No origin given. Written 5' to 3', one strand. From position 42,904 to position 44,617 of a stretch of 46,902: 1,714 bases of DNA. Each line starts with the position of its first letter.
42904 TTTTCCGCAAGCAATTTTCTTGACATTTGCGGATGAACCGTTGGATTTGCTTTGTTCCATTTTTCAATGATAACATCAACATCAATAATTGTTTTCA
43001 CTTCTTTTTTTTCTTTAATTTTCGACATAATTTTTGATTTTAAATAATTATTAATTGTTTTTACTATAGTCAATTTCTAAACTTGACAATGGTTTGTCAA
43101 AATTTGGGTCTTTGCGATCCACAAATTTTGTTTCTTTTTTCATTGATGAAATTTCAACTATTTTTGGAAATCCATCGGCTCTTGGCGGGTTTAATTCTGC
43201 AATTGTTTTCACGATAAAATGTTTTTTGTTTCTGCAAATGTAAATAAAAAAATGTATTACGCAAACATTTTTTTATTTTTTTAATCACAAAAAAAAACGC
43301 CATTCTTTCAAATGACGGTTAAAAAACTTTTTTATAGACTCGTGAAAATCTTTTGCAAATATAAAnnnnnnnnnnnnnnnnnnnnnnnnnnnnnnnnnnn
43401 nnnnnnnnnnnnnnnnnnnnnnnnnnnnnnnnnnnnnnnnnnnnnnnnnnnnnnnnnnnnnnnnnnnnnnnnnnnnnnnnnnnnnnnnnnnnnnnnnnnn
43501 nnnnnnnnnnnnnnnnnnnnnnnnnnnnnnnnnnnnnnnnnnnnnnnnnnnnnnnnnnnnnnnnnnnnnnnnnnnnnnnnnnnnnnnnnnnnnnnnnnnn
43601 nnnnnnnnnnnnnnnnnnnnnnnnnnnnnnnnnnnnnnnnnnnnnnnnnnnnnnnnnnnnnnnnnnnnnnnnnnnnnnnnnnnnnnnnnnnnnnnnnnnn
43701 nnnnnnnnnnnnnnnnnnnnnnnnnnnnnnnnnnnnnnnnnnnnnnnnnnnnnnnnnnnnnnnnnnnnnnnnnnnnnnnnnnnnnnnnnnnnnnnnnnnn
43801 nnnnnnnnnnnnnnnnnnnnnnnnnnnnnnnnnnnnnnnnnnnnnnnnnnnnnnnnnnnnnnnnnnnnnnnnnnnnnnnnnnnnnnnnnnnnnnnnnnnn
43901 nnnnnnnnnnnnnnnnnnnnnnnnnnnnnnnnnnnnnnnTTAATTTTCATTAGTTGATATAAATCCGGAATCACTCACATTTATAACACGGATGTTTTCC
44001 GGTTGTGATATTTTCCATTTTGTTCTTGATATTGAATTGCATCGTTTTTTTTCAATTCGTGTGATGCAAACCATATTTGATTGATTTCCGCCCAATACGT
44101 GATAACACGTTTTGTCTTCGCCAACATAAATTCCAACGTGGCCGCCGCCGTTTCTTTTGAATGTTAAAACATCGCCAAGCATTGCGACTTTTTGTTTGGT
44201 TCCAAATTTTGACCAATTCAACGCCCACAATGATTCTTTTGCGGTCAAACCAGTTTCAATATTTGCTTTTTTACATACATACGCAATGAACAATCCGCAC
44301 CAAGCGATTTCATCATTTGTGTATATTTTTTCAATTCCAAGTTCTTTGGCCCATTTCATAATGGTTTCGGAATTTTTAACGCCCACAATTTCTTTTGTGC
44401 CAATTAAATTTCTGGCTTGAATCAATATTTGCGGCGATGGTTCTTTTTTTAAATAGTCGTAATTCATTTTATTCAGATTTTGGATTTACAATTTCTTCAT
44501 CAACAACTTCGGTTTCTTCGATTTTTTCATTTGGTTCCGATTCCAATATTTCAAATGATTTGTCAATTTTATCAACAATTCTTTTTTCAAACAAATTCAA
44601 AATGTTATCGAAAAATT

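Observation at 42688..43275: Early locus with acr-aca-like architecture: operator-bearing promoter, tiny ORF, XRE HTH, coupled micropeptide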

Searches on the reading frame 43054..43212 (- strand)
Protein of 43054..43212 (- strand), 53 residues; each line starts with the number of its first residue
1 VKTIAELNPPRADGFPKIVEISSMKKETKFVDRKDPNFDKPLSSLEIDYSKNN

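Call 10: search_protein_families(library=pfam, max_evalue=1, proteins=[window:43054-43212:-])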
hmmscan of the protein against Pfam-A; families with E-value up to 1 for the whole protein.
seq(53 aa): 0 families

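Call 11: search_protein_families(library=phrogs, max_evalue=1, proteins=[window:43054-43212:-])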
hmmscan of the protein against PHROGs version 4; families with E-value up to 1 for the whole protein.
seq(53 aa): 0 families

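Call 16: find_homologous_proteins(query=window:43054-43212:-, max_evalue=10)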
Query seq(53 aa) (53 aa): 1 proteins with E <= 10 among 1 candidates.
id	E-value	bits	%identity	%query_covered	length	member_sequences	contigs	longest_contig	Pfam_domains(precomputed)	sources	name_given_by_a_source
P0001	1.3e-26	108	98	100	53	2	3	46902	-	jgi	jgi:hypothetical protein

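Call 25: search_dna_similar(query=window:43054-43212:-, collection=phages, mode=protein, max_evalue=10, rows=spread, max_rows=40)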
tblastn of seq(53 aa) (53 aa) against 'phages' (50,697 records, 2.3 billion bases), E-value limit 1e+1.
Records with a match: 47; places in all: 47; records where one place covers at least 80% of the query: 30.
Best place of each record, by identity: 95-99% 29; <60% 18.
By first word of the organism name: Flavobacterium 30; Vibrio 17.
By host as written in the record: - 17; Flavobacterium psychrophilum 950106-1/1 13; Flavobacterium psychrophilum FPS-F15 6; Flavobacterium psychrophilum 020612-2/1 3; Flavobacterium psychrophilum FPS-D14 1; Flavobacterium psychrophilum FPS-D10 1; Flavobacterium psychrophilum 305-4 1; Flavobacterium psychrophilum FPS-S7 1; and 4 more.
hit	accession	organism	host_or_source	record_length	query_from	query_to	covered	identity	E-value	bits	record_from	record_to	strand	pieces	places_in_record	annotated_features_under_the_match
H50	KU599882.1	Flavobacterium phage Fpv7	Flavobacterium psychrophilum 950106-1/1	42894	1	53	100%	98.1%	5e-27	105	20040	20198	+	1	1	none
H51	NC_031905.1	Flavobacterium phage Fpv7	Flavobacterium psychrophilum 950106-1/1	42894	1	53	100%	98.1%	5e-27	105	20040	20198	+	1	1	none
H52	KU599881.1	Flavobacterium phage Fpv6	Flavobacterium psychrophilum 950106-1/1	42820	1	53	100%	98.1%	5e-27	105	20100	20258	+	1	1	none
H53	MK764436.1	Flavobacterium phage FPSV-D2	Flavobacterium psychrophilum FPS-D14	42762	1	53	100%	98.1%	5e-27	105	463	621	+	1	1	none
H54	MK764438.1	Flavobacterium phage FPSV-D19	Flavobacterium psychrophilum FPS-D10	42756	1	53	100%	98.1%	5e-27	105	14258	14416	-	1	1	none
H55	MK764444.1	Flavobacterium phage FPSV-S3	Flavobacterium psychrophilum 305-4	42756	1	53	100%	98.1%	5e-27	105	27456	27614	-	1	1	none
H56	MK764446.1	Flavobacterium phage FPSV-S18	Flavobacterium psychrophilum FPS-S7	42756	1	53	100%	98.1%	5e-27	105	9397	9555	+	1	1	none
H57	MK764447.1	Flavobacterium phage FPSV-S20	Flavobacterium psychrophilum FPS-S30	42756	1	53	100%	98.1%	5e-27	105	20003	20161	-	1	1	none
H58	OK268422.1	Flavobacterium phage FPSV-S20A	Flavobacterium psychrophilum FPS-F15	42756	1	53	100%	98.1%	5e-27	105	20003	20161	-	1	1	record has no annotation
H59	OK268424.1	Flavobacterium phage FPSV-S20C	Flavobacterium psychrophilum FPS-F15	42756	1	53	100%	98.1%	5e-27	105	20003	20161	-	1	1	record has no annotation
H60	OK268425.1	Flavobacterium phage FPSV-S20A1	Flavobacterium psychrophilum FPS-F15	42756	1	53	100%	98.1%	5e-27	105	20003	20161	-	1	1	record has no annotation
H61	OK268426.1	Flavobacterium phage FPSV-S20A2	Flavobacterium psychrophilum FPS-F15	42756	1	53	100%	98.1%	5e-27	105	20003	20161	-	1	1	record has no annotation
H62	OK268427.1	Flavobacterium phage FPSV-S20A3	Flavobacterium psychrophilum FPS-F15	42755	1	53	100%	98.1%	5e-27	105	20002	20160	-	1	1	record has no annotation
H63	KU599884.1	Flavobacterium phage Fpv10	Flavobacterium psychrophilum 950106-1/1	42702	1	53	100%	98.1%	5e-27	105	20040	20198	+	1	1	none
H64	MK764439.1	Flavobacterium phage FPSV-D22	Flavobacterium psychrophilum FPS-D5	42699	1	53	100%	98.1%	5e-27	105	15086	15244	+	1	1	none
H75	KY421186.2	Flavobacterium phage FL-1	Flavobacterium sp. B183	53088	1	53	100%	34.0%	1e-1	34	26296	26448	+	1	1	hypothetical protein (x2)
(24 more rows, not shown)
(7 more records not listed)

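Call 28: get_annotated_region(hit=H75, flank=4000)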
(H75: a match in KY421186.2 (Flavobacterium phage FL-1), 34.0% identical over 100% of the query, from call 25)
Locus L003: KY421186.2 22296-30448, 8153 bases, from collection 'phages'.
description: Flavobacterium phage FL-1, complete genome.
organism: Flavobacterium phage FL-1 (NCBI taxid 908820)
taxonomy: Viruses; Duplodnaviria; Heunggongvirae; Uroviricota; Caudoviricetes; Ficleduovirus
host: Flavobacterium sp. B183; source: -; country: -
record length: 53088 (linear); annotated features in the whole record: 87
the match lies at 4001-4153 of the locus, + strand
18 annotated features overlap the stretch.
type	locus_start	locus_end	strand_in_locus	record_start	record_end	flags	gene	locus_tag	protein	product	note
CDS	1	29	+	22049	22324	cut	-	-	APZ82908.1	hypothetical protein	-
CDS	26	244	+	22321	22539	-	-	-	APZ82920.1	hypothetical protein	-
CDS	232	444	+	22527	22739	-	-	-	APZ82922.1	hypothetical protein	-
CDS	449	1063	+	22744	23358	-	-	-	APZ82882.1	hypothetical protein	-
CDS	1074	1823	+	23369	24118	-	-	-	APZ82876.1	putative DNA polymerase III epsilon chain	-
CDS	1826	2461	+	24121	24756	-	-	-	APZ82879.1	hypothetical protein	-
CDS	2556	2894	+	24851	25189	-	-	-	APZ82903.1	hypothetical protein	-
CDS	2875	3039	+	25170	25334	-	-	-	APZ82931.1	hypothetical protein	-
CDS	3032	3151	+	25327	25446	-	-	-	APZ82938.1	hypothetical protein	-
CDS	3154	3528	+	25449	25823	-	-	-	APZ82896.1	hypothetical protein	-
CDS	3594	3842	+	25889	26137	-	-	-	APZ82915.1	hypothetical protein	-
CDS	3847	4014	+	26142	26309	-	-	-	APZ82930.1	hypothetical protein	-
CDS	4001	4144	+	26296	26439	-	-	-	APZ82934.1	hypothetical protein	-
CDS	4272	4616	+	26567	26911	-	-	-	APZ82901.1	hypothetical protein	-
CDS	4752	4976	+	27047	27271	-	-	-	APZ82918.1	hypothetical protein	-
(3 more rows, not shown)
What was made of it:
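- Tried and rejected: FL-1 tblastn hit for fam1 (34% identity, E = 0.1; calls 25, 28).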

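Call 53: find_homologous_proteins(query=A5, max_evalue=1)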
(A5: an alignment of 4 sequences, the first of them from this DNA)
Query A5 (4 sequences) (53 aa, profile of the alignment): 17 proteins with E <= 1 among 17 candidates.
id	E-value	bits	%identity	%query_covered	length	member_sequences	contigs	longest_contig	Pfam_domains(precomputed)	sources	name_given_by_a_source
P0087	6.2e-30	121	57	87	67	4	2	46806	-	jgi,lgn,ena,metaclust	metaclust:\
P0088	3.2e-29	118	61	81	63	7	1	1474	-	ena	-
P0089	1.6e-27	113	57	81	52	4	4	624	-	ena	-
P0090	2.6e-27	112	51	87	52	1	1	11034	-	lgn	-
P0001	2.1e-23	100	98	100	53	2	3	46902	-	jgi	jgi:hypothetical protein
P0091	2.1e-19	87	58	92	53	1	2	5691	-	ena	-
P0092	7.4e-15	72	51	85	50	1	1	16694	-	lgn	-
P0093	2.5e-14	71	60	87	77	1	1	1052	-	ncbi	-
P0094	2.6e-14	71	61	92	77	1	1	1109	-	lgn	-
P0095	2.1e-13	68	51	72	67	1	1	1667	-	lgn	-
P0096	2.0e-11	61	57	81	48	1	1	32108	-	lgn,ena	-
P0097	2.3e-11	61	43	92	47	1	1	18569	-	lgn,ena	-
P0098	5.7e-6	44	53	70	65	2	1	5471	-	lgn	-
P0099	1.4e-5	43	53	72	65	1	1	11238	-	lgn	-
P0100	3.3e-3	35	80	38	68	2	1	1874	-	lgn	-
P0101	4.5e-3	35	65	58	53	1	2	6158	-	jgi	jgi:hypothetical protein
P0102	5.0e-1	28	80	28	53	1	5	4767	-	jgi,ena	-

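Call 54: find_related_loci(query=A5, collection=viral_contigs, flank=3000)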
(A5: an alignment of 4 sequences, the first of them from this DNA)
Query A5 (53 aa) in viral_contigs; peptide patterns used: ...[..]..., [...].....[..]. (x = any residue, [..] = any of these).
47 stretches matched a pattern; 7 encode a relative of the query (tblastn E <= 1e-3); 7 distinct loci.
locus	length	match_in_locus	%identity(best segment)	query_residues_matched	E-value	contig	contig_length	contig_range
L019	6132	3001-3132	61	7-49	3e-13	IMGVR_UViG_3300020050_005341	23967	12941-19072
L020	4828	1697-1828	61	7-49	3e-13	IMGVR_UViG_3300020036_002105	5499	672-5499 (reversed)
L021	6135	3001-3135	60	6-49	6e-13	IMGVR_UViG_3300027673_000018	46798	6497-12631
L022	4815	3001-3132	57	7-49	2e-12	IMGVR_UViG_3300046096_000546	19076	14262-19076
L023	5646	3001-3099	50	16-49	2e-6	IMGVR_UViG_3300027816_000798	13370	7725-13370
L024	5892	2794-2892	50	16-49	2e-6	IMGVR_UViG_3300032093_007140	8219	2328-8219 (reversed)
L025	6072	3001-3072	50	4-27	2e-5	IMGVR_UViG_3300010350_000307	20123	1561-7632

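Call 57: find_encoding_contigs(protein=P0096, flank=3500, max_places=2)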
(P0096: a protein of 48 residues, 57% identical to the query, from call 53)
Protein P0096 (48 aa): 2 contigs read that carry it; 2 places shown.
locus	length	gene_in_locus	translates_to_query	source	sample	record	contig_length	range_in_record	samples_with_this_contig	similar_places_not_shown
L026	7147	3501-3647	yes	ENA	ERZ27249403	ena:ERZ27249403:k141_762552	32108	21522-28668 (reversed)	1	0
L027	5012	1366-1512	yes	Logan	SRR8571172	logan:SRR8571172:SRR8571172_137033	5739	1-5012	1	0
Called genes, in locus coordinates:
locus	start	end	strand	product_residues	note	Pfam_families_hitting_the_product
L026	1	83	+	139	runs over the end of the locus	-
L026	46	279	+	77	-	-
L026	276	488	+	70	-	-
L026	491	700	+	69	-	-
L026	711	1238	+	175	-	-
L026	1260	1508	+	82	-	PF23297:ACP_SdgA_C (weak), PF00550:PP-binding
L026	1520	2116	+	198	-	-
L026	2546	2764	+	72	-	-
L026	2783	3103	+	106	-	-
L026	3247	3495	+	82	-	-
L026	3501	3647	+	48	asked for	-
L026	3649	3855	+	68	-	-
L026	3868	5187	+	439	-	-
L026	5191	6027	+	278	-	-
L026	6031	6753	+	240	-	-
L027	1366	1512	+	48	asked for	-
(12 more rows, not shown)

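Call 58: find_encoding_contigs(protein=P0097, flank=3500, max_places=2)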
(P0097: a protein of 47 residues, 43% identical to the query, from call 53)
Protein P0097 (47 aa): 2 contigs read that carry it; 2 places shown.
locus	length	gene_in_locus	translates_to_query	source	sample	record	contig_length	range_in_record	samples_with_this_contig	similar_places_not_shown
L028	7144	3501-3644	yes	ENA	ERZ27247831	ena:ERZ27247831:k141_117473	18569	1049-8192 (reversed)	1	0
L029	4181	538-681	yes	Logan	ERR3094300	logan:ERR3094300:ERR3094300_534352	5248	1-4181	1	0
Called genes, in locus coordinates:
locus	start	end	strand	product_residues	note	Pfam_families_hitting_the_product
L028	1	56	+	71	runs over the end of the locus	-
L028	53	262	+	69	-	-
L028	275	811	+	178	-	-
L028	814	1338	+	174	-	-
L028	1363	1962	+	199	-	-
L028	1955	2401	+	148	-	-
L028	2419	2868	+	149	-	PF00436:SSB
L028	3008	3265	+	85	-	-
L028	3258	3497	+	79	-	-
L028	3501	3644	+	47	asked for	-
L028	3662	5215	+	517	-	-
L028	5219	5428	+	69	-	-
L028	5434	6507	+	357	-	PF13479:AAA_24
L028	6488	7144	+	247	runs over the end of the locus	-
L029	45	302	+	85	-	-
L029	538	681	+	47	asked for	-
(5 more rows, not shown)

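Call 59: find_encoding_contigs(protein=P0099, flank=3500, max_places=2)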
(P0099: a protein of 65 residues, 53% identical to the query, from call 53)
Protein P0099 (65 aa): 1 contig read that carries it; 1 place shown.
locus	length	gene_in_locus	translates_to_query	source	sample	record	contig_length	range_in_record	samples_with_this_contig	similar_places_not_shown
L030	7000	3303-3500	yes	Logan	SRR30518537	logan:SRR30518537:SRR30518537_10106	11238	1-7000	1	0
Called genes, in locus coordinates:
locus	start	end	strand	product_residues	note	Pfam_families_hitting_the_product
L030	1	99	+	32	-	?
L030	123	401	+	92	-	-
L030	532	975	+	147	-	-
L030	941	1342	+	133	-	-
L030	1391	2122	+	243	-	PF01520:Amidase_3, PF01476:LysM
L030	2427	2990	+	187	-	-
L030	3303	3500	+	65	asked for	-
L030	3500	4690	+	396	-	PF00270:DEAD (weak), PF05970:PIF1, PF13245:AAA_19, PF13604:AAA_30, PF01443:Viral_helicase1 (faint), PF02689:Herpes_Helicase (faint), PF07728:AAA_5 (weak), PF13401:AAA_22 (weak)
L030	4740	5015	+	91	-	-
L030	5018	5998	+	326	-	PF03837:RecT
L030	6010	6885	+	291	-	-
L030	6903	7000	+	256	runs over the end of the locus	PF13730:HTH_36 (weak)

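Call 69: search_solved_structures(query=A5, max_evalue=10)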
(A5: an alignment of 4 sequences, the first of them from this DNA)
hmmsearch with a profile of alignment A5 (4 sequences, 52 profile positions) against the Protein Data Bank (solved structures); distinct sequences matched with E-value up to 10: 1.
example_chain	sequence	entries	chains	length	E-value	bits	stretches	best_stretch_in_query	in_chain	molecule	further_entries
5lpi_D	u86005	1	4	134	0.78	13.1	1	13-44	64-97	Centrosomal protein of 104 kDa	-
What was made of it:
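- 43051..43212 (-): fam1: a 53-aa protein with a GTG start and the motifs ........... and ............. It is predicted to be disordered. There are no Pfam, PHROG or PDB hits (calls 10, 11, 69).
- On acr-aca operon: fam1 has no hit in Pfam, PHROGs or PDB (calls 10, 11, 69).
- There is no similarity to Gam, Abc or any known factor (calls 10, 11, 69).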

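Call 77: find_encoding_contigs(protein=P0101, flank=3000, max_places=2)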
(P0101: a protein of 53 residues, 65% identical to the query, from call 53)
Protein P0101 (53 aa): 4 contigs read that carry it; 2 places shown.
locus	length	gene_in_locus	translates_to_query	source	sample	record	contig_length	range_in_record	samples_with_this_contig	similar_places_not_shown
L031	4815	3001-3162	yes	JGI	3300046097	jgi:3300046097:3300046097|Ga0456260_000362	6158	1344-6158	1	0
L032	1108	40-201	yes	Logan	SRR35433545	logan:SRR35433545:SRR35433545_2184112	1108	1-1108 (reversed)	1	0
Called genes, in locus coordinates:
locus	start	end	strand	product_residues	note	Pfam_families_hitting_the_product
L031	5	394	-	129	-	-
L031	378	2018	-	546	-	PF00270:DEAD, PF04851:ResIII, PF18766:SWI2_SNF2, PF00271:Helicase_C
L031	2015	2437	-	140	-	-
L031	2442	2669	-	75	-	-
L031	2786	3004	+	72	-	-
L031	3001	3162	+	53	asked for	-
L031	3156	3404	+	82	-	-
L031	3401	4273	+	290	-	PF13479:AAA_24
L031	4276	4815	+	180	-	?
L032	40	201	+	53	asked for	-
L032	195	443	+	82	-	-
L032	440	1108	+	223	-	?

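Call 78: find_encoding_contigs(protein=P0092, flank=3000, max_places=1)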
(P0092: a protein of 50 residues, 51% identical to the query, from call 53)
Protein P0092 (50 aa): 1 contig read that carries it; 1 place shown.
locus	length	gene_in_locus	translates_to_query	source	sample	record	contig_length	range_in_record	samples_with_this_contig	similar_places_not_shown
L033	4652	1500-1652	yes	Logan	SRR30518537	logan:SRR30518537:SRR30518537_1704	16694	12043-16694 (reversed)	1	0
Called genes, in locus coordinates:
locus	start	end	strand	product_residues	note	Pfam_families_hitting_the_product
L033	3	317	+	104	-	?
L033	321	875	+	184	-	PF00182:Glyco_hydro_19 (weak)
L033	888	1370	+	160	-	PF05399:EVI2A (weak)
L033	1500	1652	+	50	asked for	-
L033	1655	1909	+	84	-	-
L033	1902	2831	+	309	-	PF03837:RecT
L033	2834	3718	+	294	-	-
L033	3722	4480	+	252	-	PF09524:Phg_2220_C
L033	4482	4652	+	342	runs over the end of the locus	-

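Call 83: predict_structure(alignment_id=A8)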
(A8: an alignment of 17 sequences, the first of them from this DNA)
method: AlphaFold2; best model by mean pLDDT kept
length: 53 residues; sequences in the alignment: 17
mean_pLDDT: 70.5   pTM: 0.27
mean pLDDT of the five models: 70.5, 70.4, 69.4, 69.2, 67.3
residues with pLDDT >= 90: 2; 70-90: 20; 50-70: 31; < 50: 0
segments of 3 or more residues with pLDDT < 50: none
pLDDT, mean of each block of 10 residues (from residue 1): 62 65 57 86 84 64
secondary structure, 60 per line:
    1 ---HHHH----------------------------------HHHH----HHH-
elements in order: H4-7 H42-45
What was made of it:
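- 43051..43212 (-): The AlphaFold2 model is coil with pLDDT 70.5 and pTM 0.27 (call 83).
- fam1 is predicted to be non-globular (call 83).
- Tried and rejected: The model is non-globular (call 83), so no fold search was run.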

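Call 96: find_encoding_contigs(protein=P0102, flank=2500, max_places=1)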
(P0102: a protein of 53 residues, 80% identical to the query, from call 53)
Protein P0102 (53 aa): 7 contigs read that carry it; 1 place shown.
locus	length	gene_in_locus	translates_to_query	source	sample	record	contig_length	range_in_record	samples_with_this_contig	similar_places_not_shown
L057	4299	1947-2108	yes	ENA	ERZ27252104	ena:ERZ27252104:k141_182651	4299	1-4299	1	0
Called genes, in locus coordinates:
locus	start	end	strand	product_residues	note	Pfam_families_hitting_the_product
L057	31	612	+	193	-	PF00182:Glyco_hydro_19 (weak)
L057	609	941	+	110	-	-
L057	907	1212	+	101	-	-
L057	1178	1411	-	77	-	-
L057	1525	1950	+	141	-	-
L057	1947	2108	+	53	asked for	-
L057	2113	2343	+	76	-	-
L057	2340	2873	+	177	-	PF04404:ERF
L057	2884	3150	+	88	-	-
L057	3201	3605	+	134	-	-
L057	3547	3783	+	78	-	-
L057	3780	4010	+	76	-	-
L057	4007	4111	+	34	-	-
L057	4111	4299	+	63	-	?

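Call 97: find_encoding_contigs(protein=P0090, flank=2500, max_places=1)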
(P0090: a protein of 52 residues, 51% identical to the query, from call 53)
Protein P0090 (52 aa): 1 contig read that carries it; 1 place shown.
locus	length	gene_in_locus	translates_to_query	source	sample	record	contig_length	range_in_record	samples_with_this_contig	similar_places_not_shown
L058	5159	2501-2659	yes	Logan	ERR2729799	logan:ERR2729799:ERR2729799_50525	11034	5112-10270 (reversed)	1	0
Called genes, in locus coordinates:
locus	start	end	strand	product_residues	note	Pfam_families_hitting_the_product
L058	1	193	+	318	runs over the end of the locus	?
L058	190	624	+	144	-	-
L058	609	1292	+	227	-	-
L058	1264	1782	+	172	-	PF13539:Peptidase_M15_4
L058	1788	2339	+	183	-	-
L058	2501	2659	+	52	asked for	-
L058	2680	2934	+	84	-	-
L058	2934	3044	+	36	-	-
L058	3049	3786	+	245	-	-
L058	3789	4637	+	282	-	-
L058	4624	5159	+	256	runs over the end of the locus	PF09524:Phg_2220_C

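Call 98: find_encoding_contigs(protein=P0091, flank=2500, max_places=1)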
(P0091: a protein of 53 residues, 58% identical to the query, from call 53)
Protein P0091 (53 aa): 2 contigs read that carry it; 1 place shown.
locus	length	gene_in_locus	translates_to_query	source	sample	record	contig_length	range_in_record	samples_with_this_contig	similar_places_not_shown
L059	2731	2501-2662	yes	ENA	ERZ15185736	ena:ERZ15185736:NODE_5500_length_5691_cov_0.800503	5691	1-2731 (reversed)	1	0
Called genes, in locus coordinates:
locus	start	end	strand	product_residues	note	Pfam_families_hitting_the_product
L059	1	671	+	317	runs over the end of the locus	-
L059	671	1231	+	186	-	PF05105:Phage_holin_4_1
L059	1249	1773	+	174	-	PF00877:NLPC_P60 (faint)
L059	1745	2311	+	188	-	-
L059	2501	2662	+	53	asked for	-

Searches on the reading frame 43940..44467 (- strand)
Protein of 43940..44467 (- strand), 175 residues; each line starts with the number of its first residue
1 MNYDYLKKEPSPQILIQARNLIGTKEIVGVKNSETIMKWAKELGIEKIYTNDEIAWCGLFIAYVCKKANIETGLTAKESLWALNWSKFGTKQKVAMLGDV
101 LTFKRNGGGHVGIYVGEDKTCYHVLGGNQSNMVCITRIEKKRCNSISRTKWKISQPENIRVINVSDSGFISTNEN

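Call 10: search_protein_families(library=pfam, max_evalue=1, proteins=[window:43940-44467:-])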
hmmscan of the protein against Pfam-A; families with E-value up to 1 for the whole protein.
window:43940-44467:- (175 aa): 4 families
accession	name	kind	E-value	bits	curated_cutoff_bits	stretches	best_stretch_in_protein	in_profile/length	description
PF00877.26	NLPC_P60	-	5.8e-05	23.5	23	1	57-124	16-81/105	NlpC/P60 family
PF04970.19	LRAT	-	0.029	15.1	24.3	1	97-132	5-42/120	Lecithin retinol acyltransferase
PF22262.2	DUF6950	-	0.07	13.7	27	1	85-118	76-111/134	Domain of unknown function (DUF6950)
PF00107.32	ADH_zinc_N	-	0.19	12.2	31.8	1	14-51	5-41/129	Zinc-binding dehydrogenase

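Call 11: search_protein_families(library=phrogs, max_evalue=1, proteins=[window:43940-44467:-])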
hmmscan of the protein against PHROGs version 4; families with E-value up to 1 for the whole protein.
window:43940-44467:- (175 aa): 7 families
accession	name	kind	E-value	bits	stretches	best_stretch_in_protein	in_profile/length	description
phrog_1259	-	tail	3.7e-31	108.7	1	6-164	983-1144/1179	baseplate hub subunit and tail lysozyme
phrog_9589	-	lysis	2.4e-08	35.2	1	17-130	10-127/281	endolysin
phrog_329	-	tail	3.5e-05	23.2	1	57-168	563-668/949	minor tail protein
phrog_2552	-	unknown function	0.0002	22.1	1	78-151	45-123/142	-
phrog_21825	-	lysis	0.0037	17.8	1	13-116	6-119/289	endolysin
phrog_1015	-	tail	0.012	15.2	1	57-136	687-774/795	tail protein with lysin activity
phrog_2134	-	unknown function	0.11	13.3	1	78-121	72-113/135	-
